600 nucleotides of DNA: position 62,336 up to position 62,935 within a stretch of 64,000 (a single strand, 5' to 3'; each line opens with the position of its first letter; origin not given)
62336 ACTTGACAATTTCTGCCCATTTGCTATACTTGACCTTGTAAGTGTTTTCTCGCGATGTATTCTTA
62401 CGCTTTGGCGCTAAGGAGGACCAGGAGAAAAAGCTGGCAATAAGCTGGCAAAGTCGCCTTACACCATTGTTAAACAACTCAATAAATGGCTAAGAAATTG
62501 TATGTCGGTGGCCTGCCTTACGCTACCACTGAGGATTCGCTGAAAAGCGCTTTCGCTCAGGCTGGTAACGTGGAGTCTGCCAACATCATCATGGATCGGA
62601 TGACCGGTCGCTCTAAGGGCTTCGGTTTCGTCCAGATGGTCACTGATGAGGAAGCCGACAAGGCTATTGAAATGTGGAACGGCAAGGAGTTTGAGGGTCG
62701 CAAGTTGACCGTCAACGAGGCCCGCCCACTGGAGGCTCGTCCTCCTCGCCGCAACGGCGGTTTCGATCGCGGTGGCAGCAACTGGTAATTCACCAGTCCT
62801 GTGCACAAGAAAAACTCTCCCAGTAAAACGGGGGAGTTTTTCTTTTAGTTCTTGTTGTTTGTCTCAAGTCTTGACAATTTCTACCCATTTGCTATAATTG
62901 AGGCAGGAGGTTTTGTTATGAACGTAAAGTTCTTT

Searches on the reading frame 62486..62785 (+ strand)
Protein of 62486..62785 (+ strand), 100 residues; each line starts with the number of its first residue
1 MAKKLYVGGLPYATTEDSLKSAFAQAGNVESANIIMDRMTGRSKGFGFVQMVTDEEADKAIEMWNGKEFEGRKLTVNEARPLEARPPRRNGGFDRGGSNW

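Call 56: find_encoding_contigs(protein=window:62486-62785:+, flank=10000, max_places=3)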
Protein window:62486-62785:+ (100 aa): 7 contigs read that carry it; 3 places shown.
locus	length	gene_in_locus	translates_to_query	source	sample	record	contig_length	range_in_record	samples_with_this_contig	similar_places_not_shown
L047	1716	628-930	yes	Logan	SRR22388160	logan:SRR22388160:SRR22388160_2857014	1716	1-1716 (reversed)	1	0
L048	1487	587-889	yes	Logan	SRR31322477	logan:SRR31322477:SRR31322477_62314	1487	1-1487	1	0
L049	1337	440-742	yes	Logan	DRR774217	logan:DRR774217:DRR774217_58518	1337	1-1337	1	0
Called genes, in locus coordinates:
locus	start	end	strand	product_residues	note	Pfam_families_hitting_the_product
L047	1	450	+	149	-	?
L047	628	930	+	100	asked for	PF00076:RRM_1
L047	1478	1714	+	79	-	?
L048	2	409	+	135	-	?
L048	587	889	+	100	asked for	PF00076:RRM_1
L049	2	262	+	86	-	?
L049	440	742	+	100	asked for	PF00076:RRM_1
